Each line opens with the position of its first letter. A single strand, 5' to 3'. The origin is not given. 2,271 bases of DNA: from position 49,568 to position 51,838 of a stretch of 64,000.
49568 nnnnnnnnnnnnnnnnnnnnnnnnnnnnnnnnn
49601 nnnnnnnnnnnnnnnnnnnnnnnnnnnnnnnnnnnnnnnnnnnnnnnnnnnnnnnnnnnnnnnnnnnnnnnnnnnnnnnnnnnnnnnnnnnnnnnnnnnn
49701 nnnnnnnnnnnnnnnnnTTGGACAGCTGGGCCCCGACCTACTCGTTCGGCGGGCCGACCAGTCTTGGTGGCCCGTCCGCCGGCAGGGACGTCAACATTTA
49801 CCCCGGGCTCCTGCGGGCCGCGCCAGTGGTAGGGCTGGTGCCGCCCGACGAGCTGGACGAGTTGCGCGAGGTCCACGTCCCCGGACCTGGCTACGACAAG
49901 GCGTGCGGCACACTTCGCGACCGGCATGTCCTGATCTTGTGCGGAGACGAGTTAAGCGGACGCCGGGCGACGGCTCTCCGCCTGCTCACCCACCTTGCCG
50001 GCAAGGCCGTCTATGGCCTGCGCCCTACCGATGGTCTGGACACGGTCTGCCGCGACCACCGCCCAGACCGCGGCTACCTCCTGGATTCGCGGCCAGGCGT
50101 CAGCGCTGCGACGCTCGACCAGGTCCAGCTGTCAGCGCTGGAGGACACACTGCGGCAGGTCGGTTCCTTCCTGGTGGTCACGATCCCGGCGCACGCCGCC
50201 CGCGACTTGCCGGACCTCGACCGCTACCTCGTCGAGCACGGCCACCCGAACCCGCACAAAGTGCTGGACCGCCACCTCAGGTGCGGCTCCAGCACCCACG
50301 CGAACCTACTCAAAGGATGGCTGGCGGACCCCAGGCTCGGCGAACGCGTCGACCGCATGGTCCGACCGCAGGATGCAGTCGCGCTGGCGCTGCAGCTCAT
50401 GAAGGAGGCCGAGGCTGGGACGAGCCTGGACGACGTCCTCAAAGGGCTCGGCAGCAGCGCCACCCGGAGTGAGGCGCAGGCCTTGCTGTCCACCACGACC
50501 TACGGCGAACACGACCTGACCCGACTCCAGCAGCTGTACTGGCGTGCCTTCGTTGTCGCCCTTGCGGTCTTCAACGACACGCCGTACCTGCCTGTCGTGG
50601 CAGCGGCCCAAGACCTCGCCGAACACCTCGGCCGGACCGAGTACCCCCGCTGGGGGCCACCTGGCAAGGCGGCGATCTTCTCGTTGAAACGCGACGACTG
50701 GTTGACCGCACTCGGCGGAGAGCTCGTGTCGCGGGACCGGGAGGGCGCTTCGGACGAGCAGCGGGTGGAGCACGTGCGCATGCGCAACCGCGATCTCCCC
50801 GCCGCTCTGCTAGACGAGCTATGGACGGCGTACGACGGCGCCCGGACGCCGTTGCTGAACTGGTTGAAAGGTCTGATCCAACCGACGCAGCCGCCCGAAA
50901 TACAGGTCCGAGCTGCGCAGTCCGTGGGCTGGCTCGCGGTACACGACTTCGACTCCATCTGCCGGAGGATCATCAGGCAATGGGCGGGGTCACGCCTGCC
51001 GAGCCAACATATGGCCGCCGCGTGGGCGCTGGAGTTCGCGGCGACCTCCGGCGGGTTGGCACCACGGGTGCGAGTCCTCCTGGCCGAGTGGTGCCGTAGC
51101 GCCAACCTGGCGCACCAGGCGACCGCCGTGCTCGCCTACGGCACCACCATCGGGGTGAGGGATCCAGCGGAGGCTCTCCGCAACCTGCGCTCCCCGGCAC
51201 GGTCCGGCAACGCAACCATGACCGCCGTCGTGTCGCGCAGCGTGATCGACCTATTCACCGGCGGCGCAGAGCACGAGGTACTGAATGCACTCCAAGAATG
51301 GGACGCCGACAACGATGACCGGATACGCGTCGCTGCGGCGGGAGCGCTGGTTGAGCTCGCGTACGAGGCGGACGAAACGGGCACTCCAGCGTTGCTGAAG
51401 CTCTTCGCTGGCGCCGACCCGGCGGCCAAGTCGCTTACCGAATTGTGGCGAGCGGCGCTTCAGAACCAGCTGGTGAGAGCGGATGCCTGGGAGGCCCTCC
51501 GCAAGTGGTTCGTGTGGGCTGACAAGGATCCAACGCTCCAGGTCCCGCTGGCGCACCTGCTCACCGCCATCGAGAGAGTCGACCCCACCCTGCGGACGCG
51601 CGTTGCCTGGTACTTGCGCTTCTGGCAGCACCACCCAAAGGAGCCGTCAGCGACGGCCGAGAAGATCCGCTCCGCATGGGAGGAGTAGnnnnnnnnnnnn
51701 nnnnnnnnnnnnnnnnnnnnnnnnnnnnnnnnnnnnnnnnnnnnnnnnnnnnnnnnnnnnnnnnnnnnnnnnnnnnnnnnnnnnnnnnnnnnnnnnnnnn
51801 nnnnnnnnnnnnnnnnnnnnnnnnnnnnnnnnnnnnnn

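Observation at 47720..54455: A/T-richer island encoding a Crp-like cNMP sensor, a cyclase-like protein, an NTPase/helical-repeat giant, an unknown protein, a Pycsar-TM-like membrane protein and an HD hydrolase: candidate undescribed cyclic-nucleotide conflict system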

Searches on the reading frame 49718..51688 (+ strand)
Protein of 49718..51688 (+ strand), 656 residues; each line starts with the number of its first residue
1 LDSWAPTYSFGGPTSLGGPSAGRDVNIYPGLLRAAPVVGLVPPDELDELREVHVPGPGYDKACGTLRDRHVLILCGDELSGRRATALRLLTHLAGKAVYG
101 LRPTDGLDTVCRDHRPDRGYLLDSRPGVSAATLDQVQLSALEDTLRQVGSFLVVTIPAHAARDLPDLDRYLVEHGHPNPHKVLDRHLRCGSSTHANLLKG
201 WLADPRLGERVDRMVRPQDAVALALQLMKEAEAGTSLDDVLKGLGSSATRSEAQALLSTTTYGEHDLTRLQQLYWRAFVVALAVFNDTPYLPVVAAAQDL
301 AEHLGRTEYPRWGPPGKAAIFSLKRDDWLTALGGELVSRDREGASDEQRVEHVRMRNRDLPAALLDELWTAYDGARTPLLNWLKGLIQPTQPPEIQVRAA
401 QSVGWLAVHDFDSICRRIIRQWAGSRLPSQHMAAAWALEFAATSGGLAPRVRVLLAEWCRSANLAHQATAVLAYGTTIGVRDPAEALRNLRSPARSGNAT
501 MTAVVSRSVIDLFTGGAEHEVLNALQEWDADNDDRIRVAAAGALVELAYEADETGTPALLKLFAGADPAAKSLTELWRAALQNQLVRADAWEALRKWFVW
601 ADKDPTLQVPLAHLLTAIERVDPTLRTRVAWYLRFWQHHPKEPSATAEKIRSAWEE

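Call 5: search_protein_families(library=pfam, proteins=[window:49718-51688:+], max_evalue=0.1)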
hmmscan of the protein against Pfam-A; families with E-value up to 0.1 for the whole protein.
window:49718-51688:+ (656 aa): 2 families
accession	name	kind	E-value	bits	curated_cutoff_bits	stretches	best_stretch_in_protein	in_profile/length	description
PF02985.28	HEAT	-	0.016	15.8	23.5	0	521-548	1-28/31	HEAT repeat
PF20720.3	nSTAND3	-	0.027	14.6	27.2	1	54-97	2-45/155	Novel STAND NTPase 3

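Call 6: search_protein_families(library=padloc, proteins=[window:49718-51688:+], max_evalue=0.1)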
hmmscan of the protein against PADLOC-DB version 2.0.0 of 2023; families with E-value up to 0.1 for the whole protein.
window:49718-51688:+ (656 aa): 0 families

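Call 7: search_protein_families(library=ncbifam, proteins=[window:49718-51688:+], max_evalue=0.1)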
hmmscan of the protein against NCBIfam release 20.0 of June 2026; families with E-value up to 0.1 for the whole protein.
window:49718-51688:+ (656 aa): 0 families

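Call 42: find_homologous_proteins(query=window:49718-51688:+, max_evalue=0.001)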
Query window:49718-51688:+ (656 aa): 16 proteins with E <= 0.001 among 8000 candidates.
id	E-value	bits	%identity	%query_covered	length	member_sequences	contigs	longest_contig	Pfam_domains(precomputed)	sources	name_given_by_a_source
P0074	0.0e+0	1487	100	100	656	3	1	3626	-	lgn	-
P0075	3.7e-109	384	40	98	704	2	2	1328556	-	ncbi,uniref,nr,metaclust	ncbi:hypothetical protein TH66_18495 [Carbonactinospora thermoautotrophica]|uniref:Uncharacterized p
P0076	4.3e-90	321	37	98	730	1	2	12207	-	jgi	jgi:hypothetical protein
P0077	1.8e-34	138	29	97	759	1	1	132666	-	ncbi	ncbi:hypothetical protein [Flindersiella endophytica]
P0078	1.1e-31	128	28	83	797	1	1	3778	-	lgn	-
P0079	1.6e-28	118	30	76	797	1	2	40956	-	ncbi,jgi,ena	-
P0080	1.6e-27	115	31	79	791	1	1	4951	-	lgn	-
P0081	7.9e-20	89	27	84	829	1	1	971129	-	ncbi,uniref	ncbi:hypothetical protein ACIGO8_07530 [Streptomyces sp. NPDC053493]|uniref:hypothetical protein n=1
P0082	1.2e-18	85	28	78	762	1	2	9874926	-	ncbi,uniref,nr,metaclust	ncbi:ATP-binding protein [Kutzneria albida]|uniref:Uncharacterized protein n=1 Tax=Kutzneria albida 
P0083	2.0e-17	81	27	92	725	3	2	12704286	-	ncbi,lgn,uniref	ncbi:hypothetical protein ACPPVO_17840 [Dactylosporangium sp. McL0621]|uniref:hypothetical protein n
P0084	3.9e-16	77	28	77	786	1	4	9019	-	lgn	-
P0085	2.1e-15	75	27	86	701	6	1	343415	-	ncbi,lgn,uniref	ncbi:hypothetical protein [Streptomyces cucumeris]|uniref:hypothetical protein n=1 Tax=Streptomyces 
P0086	3.5e-15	74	26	97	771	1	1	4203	PF13671.13,PF20720.4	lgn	-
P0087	1.2e-14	72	25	71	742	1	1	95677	-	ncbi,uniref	ncbi:hypothetical protein ACGF07_26920 [Kitasatospora sp. NPDC048194]|uniref:hypothetical protein n=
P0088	7.0e-13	66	27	85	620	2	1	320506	-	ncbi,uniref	ncbi:hypothetical protein [Streptomyces sp. NPDC048636]|uniref:hypothetical protein n=1 Tax=Streptom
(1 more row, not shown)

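Call 43: find_encoding_contigs(protein=P0077, flank=7000, max_places=1)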
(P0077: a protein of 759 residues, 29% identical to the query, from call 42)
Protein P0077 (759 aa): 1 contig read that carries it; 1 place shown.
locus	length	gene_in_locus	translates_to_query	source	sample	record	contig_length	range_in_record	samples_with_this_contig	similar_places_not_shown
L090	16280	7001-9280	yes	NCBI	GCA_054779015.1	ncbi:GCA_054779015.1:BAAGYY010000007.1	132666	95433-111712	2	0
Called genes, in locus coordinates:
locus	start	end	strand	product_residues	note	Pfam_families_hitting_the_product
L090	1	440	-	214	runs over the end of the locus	PF11716:MDMPI_N (weak), PF12867:DinB_2 (weak)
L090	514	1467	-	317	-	PF03372:Exo_endo_phos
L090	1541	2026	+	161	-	PF06718:DUF1203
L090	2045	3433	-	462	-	PF00370:FGGY_N, PF02782:FGGY_C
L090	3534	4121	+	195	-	PF00132:Hexapep (faint)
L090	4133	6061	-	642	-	PF01807:Zn_ribbon_DnaG, PF08275:DNAG_N, PF01751:Toprim, PF13155:Toprim_2, PF13662:Toprim_4, PF10410:DnaB_bind, PF08278:DnaG_DnaB_bind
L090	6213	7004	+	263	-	-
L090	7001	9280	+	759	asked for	-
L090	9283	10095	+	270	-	-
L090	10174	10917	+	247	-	PF00027:cNMP_binding, PF13545:HTH_Crp_2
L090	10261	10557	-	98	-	-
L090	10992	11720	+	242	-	PF00027:cNMP_binding, PF13545:HTH_Crp_2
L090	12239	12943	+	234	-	PF00027:cNMP_binding, PF13545:HTH_Crp_2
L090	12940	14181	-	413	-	PF01266:DAO (faint), PF03486:HI0933_like (faint), PF07992:Pyr_redox_2, PF13450:NAD_binding_8 (faint), PF13738:Pyr_redox_3 (weak), PF00070:Pyr_redox, PF14759:Reductase_C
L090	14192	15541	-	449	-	-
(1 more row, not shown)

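Call 44: find_encoding_contigs(protein=P0082, flank=7000, max_places=1)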
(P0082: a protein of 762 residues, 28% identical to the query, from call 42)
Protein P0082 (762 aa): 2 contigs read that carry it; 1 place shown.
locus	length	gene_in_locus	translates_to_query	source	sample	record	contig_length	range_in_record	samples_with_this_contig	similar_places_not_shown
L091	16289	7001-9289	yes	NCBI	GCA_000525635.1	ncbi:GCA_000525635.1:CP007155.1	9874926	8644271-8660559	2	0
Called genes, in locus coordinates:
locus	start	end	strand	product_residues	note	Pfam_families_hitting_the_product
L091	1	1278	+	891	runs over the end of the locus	PF13191:AAA_16, PF00196:GerE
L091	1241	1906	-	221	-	PF00702:Hydrolase, PF13419:HAD_2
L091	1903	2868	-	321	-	PF00389:2-Hacid_dh, PF02826:2-Hacid_dh_C, PF03446:NAD_binding_2 (weak)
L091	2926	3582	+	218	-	PF08327:AHSA1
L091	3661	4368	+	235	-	PF00027:cNMP_binding, PF13545:HTH_Crp_2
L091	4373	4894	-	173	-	PF18967:PycTM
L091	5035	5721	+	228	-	PF00027:cNMP_binding, PF13545:HTH_Crp_2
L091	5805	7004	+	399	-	-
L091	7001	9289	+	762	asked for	-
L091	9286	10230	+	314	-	-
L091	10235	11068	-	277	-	PF01073:3Beta_HSD, PF01370:Epimerase, PF04321:RmlD_sub_bind, PF05368:NmrA, PF07993:NAD_binding_4 (faint), PF13460:NAD_binding_10, PF16363:GDP_Man_Dehyd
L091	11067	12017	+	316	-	PF13560:HTH_31, PF01381:HTH_3 (faint), PF17765:MLTR_LBD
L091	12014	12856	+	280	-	PF02311:AraC_binding, PF12833:HTH_18, PF00165:HTH_AraC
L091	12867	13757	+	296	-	PF00892:EamA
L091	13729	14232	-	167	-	PF02870:Methyltransf_1N, PF01035:DNA_binding_1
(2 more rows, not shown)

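Call 51: find_encoding_contigs(protein=P0083, flank=7000, max_places=1)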
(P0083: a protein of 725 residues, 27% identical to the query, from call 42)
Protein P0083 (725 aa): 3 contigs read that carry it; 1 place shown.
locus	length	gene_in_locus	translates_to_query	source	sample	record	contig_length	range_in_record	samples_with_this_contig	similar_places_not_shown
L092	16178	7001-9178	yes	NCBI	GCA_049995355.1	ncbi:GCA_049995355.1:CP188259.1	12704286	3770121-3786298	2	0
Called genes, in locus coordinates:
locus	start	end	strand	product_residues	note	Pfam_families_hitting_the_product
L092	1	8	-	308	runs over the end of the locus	PF00005:ABC_tran, PF13304:AAA_21 (weak)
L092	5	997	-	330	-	-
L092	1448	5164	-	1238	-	PF12770:CHAT, PF13191:AAA_16, PF13424:TPR_12 (faint), PF07719:TPR_2 (faint), PF10952:DUF2753 (faint), PF13374:TPR_10 (faint)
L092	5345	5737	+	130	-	-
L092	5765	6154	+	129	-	PF01243:PNPOx_N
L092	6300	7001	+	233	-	-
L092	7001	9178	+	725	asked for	-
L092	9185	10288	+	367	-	-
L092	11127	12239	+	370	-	PF07730:HisKA_3, PF13581:HATPase_c_2 (weak), PF02518:HATPase_c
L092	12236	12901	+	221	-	PF00072:Response_reg, PF00196:GerE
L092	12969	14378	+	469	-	PF27245:AF_0692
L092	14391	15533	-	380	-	PF00890:FAD_binding_2 (weak), PF01266:DAO, PF01494:FAD_binding_3, PF05834:Lycopene_cycl (faint), PF13450:NAD_binding_8 (weak)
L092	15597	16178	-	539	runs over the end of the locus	PF00515:TPR_1 (faint), PF07719:TPR_2 (faint), PF13424:TPR_12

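Call 52: find_encoding_contigs(protein=P0085, flank=7000, max_places=1)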
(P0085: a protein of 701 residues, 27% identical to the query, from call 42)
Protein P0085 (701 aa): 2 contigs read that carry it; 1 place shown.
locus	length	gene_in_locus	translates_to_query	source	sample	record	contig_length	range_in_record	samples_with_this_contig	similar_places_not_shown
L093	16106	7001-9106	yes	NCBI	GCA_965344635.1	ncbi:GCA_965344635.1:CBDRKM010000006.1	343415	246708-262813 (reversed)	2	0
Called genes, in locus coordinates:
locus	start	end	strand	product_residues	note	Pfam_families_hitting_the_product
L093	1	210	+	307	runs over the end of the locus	PF00296:Bac_luciferase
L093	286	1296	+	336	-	PF02574:S-methyl_trans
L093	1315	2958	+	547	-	PF12623:Hen1_L, PF05175:MTS (weak), PF13489:Methyltransf_23, PF13847:Methyltransf_31 (weak), PF08241:Methyltransf_11 (weak), PF08242:Methyltransf_12, PF13649:Methyltransf_25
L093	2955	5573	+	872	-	PF13671:AAA_33, PF00149:Metallophos, PF16542:PNKP_ligase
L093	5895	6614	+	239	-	PF00027:cNMP_binding, PF13545:HTH_Crp_2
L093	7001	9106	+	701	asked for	-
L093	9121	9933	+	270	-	-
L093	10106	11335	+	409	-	PF02274:ADI, PF19420:DDAH_eukar (faint)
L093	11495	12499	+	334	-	PF02729:OTCace_N, PF00185:OTCace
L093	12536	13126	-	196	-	PF13581:HATPase_c_2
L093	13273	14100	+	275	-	PF00378:ECH_1, PF16113:ECH_2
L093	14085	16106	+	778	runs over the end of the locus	PF13450:NAD_binding_8 (faint), PF01494:FAD_binding_3, PF00724:Oxidored_FMN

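Call 59: search_protein_families(library=pfam, alignment_id=A3, max_evalue=0.01)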
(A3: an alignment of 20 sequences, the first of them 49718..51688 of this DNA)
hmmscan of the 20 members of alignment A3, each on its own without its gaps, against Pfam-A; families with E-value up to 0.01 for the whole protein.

A. member 1, window:49718-51688:+ (656 aa): 0 families

B. families by the number of members that match (of 20 scanned): 5 families
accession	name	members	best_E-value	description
PF20720.3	nSTAND3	9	7.4e-06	Novel STAND NTPase 3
PF13646.12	HEAT_2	6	4.1e-08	HEAT repeats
PF13401.12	AAA_22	2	0.00025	AAA domain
PF13671.12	AAA_33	1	1.1e-05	AAA domain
PF08713.17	DNA_alkylation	1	0.00035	DNA alkylation repair enzyme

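Call 60: search_solved_structures(query=A3, max_evalue=1, show_alignments=2)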
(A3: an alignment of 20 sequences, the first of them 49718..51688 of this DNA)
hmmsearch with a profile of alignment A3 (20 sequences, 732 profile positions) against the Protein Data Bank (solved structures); distinct sequences matched with E-value up to 1: 6.
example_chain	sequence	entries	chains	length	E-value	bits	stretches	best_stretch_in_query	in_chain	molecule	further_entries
6g4j_B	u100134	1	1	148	0.0083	17.9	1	456-561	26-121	alphaREP bE8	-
8amz_N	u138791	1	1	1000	0.072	14.8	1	481-549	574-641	26S proteasome non-ATPase regulatory subunit 1 homolog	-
8i7r_M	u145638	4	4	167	0.43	12.2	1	4-44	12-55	Piercer of microtubule wall 1 protein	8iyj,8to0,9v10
6fvt_N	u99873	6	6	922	0.47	12.1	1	478-564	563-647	26S proteasome regulatory subunit RPN2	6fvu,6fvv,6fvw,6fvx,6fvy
36ax_Z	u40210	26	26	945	0.48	12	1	478-564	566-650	26S proteasome regulatory subunit RPN2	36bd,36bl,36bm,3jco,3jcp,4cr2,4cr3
4ady_A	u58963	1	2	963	0.49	12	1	478-564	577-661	26S PROTEASOME REGULATORY SUBUNIT RPN2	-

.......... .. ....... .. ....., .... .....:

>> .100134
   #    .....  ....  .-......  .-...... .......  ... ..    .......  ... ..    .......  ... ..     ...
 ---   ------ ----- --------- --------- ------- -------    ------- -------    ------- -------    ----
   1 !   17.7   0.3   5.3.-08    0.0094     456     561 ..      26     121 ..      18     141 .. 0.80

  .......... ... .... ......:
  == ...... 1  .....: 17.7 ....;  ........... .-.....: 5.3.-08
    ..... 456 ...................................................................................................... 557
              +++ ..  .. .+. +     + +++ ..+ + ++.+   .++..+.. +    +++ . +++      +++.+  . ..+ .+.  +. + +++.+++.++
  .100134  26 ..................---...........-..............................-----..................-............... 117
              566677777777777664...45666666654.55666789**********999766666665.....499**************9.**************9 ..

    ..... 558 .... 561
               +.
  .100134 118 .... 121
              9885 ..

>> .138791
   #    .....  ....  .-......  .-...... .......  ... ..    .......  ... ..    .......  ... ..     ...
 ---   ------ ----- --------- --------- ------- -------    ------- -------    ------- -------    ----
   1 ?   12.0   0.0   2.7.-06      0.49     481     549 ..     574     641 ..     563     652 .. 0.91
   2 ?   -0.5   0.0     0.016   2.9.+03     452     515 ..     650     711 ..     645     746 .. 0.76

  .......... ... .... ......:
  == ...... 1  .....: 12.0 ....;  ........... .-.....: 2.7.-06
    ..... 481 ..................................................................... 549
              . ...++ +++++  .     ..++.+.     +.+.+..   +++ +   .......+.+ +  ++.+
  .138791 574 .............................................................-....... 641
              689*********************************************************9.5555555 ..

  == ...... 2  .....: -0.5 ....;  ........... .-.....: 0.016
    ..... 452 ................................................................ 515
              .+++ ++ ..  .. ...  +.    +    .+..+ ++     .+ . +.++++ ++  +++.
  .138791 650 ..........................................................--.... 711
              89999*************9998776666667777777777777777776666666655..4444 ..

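Call 69: search_dna_similar(query=window:49718-51688:+, collection=plasmids, mode=protein, max_rows=10)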
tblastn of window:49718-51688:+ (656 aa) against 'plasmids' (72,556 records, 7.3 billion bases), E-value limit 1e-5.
Records with a match: 2; places in all: 2; records where one place covers at least 80% of the query: 2.
Best place of each record, by identity: <60% 2.
By first word of the organism name: Nonomuraea 1; Streptomyces 1.
By predicted mobility (MOB-suite, as given by PLSDB): non-mobilizable 2.
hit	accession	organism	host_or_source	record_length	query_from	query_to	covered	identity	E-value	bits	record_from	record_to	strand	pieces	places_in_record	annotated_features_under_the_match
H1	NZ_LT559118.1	Nonomuraea gerenzanensis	-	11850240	21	643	95%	27.3%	5e-16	90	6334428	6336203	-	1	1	none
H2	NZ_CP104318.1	Streptomyces angustmyceticus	whole organism,soil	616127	126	651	80%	29.0%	4e-29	132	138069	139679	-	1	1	hypothetical protein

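Call 71: get_annotated_region(hit=H2, flank=6000)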
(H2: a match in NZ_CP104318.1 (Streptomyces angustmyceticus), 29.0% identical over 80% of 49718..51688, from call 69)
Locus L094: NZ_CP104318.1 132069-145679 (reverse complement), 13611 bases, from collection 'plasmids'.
description: Streptomyces angustmyceticus strain CQUSa03 plasmid p1, complete sequence
organism: Streptomyces angustmyceticus (NCBI taxid 285578)
taxonomy: Bacteria; Actinomycetota; Actinomycetes; Kitasatosporales; Streptomycetaceae; Streptomyces; Streptomyces angustmyceticus
host: -; source: whole organism,soil; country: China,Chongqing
typing (MOB-suite, as given by PLSDB): non-mobilizable
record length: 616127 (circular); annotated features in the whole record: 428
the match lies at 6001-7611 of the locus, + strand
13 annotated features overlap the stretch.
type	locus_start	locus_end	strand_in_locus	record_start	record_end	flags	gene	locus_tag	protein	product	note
CDS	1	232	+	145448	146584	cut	-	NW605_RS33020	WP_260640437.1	CPBP family glutamic-type intramembrane protease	-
CDS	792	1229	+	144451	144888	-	-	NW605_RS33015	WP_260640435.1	ATP-binding protein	-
CDS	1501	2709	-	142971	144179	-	fabV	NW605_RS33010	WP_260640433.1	enoyl-[acyl-carrier-protein] reductase FabV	-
CDS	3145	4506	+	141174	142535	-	-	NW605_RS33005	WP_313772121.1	helix-turn-helix transcriptional regulator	-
CDS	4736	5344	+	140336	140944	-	-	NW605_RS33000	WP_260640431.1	toll/interleukin-1 receptor domain-containing protein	GO:0007165 - signal transduction [Evidence IEA]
CDS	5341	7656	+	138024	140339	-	-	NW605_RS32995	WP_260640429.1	hypothetical protein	-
CDS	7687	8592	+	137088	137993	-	-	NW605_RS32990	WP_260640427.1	hypothetical protein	-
CDS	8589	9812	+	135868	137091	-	-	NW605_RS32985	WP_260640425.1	OmpA family protein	-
CDS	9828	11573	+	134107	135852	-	-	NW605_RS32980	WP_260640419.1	hypothetical protein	-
CDS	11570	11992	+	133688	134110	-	-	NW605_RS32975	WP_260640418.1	hypothetical protein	-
CDS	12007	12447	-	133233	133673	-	-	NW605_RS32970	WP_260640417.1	HIT domain-containing protein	-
CDS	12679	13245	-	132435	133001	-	-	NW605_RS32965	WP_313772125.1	GNAT family N-acetyltransferase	-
CDS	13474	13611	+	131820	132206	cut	-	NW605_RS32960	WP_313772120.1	DUF3662 domain-containing protein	-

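Call 91: find_encoding_contigs(protein=P0074, flank=3000, max_places=3)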
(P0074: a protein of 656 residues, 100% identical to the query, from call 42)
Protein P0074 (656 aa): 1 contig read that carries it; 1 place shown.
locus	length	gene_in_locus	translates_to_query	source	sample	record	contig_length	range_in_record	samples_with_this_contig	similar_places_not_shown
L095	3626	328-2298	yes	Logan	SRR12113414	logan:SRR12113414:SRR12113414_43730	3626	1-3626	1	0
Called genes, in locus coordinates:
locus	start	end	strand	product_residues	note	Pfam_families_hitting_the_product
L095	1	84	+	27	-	?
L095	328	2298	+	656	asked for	-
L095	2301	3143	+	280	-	-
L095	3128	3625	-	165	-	?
